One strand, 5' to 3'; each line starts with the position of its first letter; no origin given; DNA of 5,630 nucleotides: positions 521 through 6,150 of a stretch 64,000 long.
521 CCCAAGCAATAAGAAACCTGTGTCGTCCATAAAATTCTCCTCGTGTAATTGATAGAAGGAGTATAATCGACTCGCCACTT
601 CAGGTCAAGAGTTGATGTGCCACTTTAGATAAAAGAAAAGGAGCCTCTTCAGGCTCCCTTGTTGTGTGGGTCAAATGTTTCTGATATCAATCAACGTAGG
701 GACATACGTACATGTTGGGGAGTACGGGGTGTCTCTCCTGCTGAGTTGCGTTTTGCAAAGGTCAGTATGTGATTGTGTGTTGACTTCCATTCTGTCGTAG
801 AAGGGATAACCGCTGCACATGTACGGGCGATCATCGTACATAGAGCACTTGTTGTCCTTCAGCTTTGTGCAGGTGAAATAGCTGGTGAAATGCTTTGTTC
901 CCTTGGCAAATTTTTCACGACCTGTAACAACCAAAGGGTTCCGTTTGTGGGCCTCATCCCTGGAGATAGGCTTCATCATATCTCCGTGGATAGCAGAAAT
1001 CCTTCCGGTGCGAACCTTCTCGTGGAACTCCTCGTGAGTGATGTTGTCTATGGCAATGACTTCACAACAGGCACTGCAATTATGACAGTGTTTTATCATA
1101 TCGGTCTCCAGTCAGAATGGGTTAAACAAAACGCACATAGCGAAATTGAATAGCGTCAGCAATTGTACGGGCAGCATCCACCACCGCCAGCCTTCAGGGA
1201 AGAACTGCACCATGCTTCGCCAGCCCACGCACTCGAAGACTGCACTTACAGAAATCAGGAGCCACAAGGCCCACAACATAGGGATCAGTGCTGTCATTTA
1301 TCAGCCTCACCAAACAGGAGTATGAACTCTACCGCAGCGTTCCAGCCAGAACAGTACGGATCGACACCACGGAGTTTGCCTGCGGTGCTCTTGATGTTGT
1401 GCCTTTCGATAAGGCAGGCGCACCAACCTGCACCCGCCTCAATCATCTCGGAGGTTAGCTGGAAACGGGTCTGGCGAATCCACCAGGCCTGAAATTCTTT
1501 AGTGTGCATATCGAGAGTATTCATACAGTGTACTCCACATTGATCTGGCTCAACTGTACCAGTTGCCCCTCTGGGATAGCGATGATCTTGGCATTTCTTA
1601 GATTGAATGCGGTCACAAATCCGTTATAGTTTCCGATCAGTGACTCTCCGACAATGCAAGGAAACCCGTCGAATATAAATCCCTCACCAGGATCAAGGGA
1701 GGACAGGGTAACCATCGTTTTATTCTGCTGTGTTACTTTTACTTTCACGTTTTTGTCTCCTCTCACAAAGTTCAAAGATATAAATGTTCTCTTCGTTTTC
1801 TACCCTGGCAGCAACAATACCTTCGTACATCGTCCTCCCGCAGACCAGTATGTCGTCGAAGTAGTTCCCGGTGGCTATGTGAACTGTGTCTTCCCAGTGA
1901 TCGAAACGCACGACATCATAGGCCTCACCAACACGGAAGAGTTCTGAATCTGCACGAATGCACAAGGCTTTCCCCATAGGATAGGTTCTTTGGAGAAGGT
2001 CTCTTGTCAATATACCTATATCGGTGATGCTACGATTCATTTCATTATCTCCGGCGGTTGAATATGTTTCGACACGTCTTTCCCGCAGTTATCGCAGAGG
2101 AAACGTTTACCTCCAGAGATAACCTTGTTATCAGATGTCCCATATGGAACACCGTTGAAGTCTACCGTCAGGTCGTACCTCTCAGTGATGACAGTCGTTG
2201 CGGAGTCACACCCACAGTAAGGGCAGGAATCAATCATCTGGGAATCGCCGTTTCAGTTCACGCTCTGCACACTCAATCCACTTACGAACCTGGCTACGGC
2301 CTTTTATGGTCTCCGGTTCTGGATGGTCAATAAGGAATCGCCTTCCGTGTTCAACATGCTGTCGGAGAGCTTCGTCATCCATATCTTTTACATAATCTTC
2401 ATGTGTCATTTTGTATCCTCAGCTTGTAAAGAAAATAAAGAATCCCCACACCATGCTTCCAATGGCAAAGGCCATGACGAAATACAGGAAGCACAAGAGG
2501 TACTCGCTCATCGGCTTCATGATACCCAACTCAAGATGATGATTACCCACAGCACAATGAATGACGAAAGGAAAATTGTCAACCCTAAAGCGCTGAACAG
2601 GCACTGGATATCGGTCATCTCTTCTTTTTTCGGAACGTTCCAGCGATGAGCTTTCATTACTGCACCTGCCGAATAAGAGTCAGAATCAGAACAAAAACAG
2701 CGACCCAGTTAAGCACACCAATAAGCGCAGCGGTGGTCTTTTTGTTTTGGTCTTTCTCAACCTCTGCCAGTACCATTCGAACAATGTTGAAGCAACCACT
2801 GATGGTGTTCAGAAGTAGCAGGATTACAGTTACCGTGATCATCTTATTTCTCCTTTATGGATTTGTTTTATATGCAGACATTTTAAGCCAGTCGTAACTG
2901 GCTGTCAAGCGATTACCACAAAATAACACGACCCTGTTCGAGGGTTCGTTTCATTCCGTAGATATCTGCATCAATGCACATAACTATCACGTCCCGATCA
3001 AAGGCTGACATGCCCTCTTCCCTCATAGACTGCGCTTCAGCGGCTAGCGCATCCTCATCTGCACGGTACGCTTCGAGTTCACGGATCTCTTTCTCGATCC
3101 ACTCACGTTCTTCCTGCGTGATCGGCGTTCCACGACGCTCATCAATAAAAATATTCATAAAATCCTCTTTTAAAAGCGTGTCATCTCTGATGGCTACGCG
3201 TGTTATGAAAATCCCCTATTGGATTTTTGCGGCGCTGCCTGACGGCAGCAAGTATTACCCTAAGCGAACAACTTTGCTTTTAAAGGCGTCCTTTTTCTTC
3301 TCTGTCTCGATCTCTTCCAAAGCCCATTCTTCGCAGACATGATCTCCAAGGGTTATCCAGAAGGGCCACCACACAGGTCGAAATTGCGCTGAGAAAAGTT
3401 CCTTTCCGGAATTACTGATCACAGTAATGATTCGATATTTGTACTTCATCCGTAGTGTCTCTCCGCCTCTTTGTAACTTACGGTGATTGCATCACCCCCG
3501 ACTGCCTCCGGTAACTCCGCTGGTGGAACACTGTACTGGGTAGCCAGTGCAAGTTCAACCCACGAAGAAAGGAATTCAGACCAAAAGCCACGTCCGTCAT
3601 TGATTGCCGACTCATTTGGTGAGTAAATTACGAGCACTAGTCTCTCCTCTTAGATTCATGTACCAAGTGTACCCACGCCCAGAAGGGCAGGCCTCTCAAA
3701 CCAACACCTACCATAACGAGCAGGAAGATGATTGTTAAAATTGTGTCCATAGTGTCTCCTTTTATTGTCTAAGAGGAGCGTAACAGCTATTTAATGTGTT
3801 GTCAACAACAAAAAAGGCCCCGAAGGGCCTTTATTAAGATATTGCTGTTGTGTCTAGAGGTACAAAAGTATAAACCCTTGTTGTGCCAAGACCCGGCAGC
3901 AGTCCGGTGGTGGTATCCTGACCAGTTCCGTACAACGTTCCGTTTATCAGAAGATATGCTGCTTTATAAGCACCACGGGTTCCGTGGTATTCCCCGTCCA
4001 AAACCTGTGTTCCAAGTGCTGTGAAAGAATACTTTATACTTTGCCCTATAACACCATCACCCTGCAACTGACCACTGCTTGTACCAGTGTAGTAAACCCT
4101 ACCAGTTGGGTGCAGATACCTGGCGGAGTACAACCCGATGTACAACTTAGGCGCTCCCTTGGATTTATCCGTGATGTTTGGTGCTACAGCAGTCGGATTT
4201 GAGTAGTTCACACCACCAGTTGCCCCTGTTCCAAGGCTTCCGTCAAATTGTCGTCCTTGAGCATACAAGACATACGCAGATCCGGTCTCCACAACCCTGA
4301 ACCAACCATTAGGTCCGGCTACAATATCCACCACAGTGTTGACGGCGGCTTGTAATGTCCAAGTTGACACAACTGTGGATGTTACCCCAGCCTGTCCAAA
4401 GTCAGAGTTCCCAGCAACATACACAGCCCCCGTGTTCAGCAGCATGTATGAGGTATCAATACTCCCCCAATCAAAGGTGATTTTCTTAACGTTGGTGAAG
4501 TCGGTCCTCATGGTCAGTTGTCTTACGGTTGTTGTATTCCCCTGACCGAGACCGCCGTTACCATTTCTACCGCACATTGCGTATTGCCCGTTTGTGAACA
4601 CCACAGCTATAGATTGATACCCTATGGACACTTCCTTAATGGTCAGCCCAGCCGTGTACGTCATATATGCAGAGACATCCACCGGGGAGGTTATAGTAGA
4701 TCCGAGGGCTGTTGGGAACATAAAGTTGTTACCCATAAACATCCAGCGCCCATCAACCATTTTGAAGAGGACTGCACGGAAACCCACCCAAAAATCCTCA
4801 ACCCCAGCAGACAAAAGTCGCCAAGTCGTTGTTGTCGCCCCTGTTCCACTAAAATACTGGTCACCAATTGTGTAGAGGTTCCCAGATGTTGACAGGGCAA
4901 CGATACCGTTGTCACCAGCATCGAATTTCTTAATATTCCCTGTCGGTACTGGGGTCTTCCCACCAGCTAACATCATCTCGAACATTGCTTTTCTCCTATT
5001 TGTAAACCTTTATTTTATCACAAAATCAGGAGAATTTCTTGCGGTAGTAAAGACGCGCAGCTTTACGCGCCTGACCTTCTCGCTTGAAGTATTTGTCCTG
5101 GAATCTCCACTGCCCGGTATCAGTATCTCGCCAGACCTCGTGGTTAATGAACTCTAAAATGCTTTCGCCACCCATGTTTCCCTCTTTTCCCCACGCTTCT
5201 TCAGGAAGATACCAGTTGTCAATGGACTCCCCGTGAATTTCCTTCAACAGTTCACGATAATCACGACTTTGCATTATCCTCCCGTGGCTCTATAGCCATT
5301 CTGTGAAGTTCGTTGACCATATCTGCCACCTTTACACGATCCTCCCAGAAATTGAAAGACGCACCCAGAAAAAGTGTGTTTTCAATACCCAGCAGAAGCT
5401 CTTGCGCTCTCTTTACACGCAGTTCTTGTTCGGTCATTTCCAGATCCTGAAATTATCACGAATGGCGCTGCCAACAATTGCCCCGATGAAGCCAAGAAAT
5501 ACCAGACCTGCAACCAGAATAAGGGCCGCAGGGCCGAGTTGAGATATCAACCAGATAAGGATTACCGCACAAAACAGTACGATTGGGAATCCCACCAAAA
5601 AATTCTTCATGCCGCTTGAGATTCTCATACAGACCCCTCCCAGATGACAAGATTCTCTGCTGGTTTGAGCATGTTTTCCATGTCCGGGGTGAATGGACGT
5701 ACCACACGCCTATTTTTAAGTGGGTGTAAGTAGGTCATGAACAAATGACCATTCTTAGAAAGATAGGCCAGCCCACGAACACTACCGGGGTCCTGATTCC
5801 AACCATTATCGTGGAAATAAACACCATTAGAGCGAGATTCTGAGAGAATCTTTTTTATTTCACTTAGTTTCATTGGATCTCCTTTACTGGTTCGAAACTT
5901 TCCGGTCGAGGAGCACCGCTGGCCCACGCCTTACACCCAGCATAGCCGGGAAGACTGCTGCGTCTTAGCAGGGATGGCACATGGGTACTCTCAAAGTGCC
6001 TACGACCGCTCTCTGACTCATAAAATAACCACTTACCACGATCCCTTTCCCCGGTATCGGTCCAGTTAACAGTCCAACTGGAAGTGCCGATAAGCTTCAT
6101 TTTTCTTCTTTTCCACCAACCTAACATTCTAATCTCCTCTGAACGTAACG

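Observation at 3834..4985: RCC1-like repeat protein in the early region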

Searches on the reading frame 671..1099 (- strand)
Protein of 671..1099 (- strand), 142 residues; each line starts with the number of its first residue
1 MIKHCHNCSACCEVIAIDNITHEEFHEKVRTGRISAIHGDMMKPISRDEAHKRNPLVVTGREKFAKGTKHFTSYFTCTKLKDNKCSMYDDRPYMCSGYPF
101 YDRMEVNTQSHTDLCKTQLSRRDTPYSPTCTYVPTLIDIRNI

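Call 16: search_protein_families(library=phrogs, proteins=[window:671-1099:-], max_evalue=0.001)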
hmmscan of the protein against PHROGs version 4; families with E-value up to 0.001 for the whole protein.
window:671-1099:- (142 aa): 1 family
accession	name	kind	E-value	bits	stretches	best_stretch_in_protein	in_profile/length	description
phrog_14785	-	unknown function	2.5e-77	259.1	1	1-142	1-142/142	-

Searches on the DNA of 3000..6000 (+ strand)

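Call 5: search_dna_similar(query=window:3000-6000:+, collection=phages, mode=near)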
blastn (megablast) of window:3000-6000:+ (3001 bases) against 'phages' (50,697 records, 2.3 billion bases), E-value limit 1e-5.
Records with a match: 7; places in all: 7; records where one place covers at least 80% of the query: 0.
Best place of each record, by identity: 80-90% 7.
By first word of the organism name: Enterobacter 2; Cronobacter 2; Escherichia 2; Salmonella 1.
By host as written in the record: Cronobacter sakazakii 2; Escherichia coli K-12 subsr. MG1655 2; Enterobacter cloacae CEMTC2064 1; Enterobacter kobei AG07E 1; Salmonella enterica 1.
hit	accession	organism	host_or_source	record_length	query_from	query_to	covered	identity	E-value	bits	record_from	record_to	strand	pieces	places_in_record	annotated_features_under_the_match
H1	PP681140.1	Enterobacter phage EC152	Enterobacter cloacae CEMTC2064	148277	1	3001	50%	88.9%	0e+0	1832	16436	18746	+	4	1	hypothetical protein (x9)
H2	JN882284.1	Cronobacter phage vB_CsaM_GAP31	Cronobacter sakazakii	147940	1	3001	50%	86.0%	5e-160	1619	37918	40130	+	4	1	hypothetical protein (x9)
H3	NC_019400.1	Cronobacter phage vB_CsaM_GAP31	Cronobacter sakazakii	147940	1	3001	50%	86.0%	5e-160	1619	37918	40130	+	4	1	hypothetical protein (x9)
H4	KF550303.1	Escherichia phage 4MG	Escherichia coli K-12 subsr. MG1655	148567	1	2875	39%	81.4%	5e-165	938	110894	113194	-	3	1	hyphothetical protein (x10)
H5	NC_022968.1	Escherichia phage 4MG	Escherichia coli K-12 subsr. MG1655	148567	1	2875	39%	81.4%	5e-165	938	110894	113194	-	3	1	hypothetical protein (x10)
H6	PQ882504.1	Enterobacter phage FENT2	Enterobacter kobei AG07E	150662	1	2659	30%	80.9%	1e-111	701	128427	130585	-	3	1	hypothetical protein (x9)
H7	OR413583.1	Salmonella phage SPLA5a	Salmonella enterica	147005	1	159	5%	84.9%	1e-36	161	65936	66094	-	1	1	hypothetical protein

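Call 7: get_annotated_region(hit=H1, flank=4000)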
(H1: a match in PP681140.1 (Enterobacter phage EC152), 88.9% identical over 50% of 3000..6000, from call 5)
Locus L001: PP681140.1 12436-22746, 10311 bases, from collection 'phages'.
description: Enterobacter phage EC152, complete genome.
organism: Enterobacter phage EC152 (NCBI taxid 3141518)
taxonomy: Viruses; Duplodnaviria; Heunggongvirae; Uroviricota; Caudoviricetes; Vequintavirinae; Seunavirus
host: Enterobacter cloacae CEMTC2064; source: -; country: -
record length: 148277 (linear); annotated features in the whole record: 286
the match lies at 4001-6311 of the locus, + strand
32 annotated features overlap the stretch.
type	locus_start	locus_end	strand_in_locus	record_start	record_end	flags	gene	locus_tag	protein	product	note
CDS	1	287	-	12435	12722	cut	-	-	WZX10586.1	hypothetical protein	-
CDS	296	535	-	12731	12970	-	-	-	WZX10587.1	hypothetical protein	-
CDS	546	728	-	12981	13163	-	-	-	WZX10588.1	hypothetical protein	-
CDS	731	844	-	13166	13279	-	-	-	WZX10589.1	hypothetical protein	-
CDS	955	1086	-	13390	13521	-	-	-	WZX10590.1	hypothetical protein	-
CDS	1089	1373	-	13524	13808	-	-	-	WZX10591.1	hypothetical protein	-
CDS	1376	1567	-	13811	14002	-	-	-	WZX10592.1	hypothetical protein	-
CDS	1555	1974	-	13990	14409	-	-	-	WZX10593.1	hypothetical protein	-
CDS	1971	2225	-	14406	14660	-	-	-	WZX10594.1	hypothetical protein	-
CDS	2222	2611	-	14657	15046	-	-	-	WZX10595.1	hypothetical protein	-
CDS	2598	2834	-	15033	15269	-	-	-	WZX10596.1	hypothetical protein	-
CDS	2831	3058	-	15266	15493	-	-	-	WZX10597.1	hypothetical protein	-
CDS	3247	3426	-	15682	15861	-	-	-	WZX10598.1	hypothetical protein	-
CDS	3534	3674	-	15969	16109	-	-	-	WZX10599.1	hypothetical protein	-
CDS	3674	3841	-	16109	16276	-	-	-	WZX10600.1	hypothetical protein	-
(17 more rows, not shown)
